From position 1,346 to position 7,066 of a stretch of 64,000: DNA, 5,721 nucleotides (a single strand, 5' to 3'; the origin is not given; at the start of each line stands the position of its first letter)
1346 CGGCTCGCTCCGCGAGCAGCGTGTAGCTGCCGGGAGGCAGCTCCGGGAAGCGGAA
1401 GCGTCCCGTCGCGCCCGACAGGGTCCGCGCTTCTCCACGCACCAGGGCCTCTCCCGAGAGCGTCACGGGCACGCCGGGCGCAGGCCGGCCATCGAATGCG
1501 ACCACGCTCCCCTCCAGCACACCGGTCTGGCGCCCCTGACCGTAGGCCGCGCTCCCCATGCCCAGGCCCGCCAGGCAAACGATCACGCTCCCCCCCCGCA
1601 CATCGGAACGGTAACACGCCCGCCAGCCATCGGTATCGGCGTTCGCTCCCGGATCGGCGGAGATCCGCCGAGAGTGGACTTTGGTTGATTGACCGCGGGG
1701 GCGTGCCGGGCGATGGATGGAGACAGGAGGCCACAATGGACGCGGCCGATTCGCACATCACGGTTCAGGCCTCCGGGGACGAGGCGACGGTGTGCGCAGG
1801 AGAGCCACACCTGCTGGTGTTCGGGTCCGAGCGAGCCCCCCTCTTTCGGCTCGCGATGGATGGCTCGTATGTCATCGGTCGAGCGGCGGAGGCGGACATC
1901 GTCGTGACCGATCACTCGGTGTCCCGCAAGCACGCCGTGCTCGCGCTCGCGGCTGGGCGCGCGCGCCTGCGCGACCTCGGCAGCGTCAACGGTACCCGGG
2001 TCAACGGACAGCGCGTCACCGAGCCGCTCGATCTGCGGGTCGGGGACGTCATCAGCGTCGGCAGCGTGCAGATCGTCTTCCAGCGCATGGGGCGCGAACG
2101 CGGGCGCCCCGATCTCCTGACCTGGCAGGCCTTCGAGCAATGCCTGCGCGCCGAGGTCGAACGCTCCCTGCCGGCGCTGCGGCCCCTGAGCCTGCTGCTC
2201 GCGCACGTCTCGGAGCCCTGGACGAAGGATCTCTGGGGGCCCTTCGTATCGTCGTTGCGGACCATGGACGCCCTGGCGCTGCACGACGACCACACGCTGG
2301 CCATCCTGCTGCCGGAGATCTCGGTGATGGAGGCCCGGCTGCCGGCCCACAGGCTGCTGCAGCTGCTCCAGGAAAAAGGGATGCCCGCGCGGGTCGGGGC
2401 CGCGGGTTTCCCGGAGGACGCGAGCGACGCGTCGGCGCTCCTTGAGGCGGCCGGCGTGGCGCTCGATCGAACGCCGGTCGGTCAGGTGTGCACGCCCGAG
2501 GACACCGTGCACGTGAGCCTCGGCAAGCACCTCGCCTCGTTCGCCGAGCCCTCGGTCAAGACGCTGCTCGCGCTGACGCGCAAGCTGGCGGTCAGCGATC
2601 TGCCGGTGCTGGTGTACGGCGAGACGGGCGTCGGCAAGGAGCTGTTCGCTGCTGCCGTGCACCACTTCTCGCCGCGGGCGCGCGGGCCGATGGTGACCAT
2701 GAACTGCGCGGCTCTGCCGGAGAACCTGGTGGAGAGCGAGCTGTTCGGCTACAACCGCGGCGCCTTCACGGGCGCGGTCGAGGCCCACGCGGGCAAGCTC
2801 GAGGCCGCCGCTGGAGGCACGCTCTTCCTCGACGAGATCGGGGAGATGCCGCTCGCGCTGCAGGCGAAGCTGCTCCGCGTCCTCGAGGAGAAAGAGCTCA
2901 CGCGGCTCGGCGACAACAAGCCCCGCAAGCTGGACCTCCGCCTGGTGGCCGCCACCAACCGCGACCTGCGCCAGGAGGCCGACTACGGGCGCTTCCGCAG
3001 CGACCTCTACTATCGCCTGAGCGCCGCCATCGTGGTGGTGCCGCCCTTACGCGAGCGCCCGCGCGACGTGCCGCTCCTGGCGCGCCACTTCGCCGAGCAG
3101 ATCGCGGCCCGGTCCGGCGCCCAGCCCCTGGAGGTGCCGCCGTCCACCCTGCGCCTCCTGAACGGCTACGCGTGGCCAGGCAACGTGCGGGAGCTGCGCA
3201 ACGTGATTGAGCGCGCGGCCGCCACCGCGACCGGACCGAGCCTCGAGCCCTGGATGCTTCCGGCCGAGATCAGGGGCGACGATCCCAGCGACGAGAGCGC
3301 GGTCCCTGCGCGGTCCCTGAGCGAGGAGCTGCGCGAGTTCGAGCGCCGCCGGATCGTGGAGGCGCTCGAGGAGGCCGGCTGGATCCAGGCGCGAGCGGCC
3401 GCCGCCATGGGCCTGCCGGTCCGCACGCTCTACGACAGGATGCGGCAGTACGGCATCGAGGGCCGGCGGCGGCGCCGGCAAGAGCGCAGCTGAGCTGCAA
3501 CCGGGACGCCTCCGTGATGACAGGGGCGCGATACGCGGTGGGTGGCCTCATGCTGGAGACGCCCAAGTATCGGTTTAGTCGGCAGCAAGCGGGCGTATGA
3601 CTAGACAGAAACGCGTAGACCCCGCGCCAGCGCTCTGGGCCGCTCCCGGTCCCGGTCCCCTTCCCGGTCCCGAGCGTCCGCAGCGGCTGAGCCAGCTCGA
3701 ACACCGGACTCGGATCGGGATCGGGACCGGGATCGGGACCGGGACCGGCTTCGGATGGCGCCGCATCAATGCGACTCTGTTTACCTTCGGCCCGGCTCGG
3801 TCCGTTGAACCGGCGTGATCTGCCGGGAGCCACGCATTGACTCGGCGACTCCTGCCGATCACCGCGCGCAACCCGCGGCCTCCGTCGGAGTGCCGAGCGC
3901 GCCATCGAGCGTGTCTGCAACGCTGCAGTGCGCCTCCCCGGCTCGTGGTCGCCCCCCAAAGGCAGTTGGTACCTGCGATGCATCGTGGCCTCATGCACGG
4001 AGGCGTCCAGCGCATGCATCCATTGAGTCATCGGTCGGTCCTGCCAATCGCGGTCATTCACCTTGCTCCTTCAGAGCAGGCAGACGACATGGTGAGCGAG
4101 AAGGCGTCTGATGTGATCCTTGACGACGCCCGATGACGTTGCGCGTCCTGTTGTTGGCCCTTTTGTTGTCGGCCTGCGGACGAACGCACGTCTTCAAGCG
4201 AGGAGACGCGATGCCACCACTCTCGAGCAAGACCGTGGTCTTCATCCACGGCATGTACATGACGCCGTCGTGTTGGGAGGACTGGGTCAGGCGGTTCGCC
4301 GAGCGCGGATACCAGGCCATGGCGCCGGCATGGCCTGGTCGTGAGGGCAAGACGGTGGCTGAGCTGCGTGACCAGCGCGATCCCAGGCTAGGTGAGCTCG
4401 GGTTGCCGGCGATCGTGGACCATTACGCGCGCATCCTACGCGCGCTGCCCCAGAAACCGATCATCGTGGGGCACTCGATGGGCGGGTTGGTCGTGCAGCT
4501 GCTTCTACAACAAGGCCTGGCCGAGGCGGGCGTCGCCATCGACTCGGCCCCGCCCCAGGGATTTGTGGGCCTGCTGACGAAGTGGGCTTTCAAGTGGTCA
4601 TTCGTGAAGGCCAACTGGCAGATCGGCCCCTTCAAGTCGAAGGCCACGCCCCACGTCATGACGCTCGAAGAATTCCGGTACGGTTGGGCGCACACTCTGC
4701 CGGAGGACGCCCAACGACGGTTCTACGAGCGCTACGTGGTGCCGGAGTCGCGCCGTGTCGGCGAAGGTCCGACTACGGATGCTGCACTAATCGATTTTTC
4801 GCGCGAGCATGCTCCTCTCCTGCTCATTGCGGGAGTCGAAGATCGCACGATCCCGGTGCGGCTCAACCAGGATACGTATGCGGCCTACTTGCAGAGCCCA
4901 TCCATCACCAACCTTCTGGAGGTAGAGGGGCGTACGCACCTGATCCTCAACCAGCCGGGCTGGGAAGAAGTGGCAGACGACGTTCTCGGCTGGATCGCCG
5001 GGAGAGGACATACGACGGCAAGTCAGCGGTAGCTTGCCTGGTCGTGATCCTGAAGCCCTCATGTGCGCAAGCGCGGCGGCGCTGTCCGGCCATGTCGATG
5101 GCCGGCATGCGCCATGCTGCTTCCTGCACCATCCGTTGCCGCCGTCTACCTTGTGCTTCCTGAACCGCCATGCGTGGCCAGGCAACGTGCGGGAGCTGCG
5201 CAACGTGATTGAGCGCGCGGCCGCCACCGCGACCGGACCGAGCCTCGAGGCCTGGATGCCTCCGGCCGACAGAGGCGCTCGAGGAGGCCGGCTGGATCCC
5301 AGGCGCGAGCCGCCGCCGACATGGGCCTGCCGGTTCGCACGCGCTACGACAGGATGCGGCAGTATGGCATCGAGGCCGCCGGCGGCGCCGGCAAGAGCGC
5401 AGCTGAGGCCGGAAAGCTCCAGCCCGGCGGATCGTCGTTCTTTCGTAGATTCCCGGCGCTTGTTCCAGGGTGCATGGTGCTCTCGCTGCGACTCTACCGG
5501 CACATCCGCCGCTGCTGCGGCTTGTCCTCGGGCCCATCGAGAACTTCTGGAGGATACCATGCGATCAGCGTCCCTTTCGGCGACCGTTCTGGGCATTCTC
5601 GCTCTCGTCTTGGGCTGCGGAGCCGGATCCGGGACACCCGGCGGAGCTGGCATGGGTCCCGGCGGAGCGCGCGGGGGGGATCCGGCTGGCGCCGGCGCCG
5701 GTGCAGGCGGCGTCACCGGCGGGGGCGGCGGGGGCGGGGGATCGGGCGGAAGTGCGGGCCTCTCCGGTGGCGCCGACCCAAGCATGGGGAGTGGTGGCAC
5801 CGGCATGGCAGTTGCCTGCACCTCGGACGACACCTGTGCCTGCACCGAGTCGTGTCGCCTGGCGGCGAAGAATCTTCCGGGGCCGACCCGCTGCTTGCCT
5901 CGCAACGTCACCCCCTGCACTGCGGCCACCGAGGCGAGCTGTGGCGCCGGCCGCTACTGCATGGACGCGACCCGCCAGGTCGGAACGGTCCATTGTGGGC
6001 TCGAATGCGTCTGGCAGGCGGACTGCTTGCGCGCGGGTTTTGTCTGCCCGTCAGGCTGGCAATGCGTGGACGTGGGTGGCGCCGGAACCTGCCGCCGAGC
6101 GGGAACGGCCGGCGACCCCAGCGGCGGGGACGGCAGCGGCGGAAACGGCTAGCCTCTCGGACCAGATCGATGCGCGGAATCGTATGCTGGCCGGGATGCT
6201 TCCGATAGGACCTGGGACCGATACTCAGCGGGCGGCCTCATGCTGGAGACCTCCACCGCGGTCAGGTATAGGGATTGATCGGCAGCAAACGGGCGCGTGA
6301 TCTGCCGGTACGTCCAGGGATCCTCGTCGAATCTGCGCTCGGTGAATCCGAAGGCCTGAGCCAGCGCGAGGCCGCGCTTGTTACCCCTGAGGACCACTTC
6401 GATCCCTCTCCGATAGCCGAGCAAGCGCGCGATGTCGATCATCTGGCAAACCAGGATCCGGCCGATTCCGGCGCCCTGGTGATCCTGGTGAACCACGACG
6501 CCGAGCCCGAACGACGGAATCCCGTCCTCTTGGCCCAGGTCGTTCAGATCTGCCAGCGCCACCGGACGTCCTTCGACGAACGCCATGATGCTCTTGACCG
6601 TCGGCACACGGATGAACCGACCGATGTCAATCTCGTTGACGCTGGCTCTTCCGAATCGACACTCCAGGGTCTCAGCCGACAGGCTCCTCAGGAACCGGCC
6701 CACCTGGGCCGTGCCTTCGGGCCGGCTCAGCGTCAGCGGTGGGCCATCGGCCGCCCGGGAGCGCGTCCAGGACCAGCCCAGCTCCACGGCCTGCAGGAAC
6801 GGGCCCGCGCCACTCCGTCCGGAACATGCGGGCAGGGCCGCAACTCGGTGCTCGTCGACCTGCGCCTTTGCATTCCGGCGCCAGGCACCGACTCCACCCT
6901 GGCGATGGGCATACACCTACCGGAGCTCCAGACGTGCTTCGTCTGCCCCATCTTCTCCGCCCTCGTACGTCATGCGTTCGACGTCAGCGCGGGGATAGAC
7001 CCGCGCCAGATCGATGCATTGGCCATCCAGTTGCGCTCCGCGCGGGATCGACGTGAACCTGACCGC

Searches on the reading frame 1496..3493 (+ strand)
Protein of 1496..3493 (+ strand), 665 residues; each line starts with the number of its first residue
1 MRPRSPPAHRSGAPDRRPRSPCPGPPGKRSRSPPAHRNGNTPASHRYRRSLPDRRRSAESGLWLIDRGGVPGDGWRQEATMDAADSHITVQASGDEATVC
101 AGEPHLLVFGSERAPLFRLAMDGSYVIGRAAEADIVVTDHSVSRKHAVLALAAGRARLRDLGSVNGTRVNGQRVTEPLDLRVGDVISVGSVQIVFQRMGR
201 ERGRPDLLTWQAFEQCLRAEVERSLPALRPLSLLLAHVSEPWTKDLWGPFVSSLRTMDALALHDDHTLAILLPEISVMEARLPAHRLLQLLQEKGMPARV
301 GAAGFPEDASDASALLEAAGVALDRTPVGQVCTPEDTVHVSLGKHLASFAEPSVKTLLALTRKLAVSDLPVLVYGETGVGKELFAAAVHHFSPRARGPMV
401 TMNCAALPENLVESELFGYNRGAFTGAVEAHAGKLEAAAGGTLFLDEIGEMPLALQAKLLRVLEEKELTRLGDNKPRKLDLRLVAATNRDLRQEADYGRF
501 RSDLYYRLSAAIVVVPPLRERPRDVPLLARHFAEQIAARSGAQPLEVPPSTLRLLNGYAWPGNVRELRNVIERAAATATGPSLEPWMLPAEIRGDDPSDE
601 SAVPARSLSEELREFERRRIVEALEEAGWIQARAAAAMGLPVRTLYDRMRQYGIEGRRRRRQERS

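Call 74: search_protein_families(library=pfam, proteins=[window:1496-3493:+], max_evalue=0.001)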
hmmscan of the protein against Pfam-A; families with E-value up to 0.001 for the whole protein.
window:1496-3493:+ (665 aa): 9 families
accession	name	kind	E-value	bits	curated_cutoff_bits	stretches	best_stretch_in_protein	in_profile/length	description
PF00158.32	Sigma54_activat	-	7.1e-67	224.7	20.2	1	351-511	5-165/168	Sigma-54 interaction domain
PF25601.1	AAA_lid_14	-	2e-23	82.4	27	1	519-601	1-83/87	AAA+ ATPase lid domain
PF14532.12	Sigma54_activ_2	-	2.8e-19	70.2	25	1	363-518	16-138/138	Sigma-54 interaction domain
PF00498.31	FHA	-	3.5e-19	69.4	20.7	1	125-189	1-67/67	FHA domain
PF16697.10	Yop-YscD_cpl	-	9.7e-19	67.9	33.2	1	110-197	5-92/94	Inner membrane component of T3SS, cytoplasmic domain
PF02954.25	HTH_8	-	6.7e-11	42.2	22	1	612-652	2-42/42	Bacterial regulatory protein, Fis family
PF07728.20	AAA_5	-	4.3e-07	30.5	22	1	370-491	1-125/139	AAA domain (dynein-related subfamily)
PF13384.12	HTH_23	-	6.7e-05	23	24.6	1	612-656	2-48/50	Homeodomain-like domain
PF00004.35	AAA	-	0.00036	21.4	21.2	1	371-504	1-127/131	ATPase family associated with various cellular activities (AAA)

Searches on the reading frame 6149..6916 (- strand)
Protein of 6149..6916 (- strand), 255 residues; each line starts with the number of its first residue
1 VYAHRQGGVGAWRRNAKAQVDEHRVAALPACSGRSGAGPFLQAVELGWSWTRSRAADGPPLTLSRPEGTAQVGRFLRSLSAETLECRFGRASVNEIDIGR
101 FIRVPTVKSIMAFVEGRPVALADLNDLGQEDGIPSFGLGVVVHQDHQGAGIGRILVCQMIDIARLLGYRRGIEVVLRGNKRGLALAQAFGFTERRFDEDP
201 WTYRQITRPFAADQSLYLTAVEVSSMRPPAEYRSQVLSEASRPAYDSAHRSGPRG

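Call 76: search_protein_families(library=pfam, proteins=[window:6149-6916:-], max_evalue=0.001)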
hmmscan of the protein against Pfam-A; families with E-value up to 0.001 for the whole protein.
window:6149-6916:- (255 aa): 2 families
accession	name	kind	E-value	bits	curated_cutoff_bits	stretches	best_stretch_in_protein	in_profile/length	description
PF00583.31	Acetyltransf_1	-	2.3e-09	38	20.7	1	102-191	28-116/116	Acetyltransferase (GNAT) family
PF13508.13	Acetyltransf_7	-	1.2e-05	26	27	1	113-193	9-84/84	Acetyltransferase (GNAT) domain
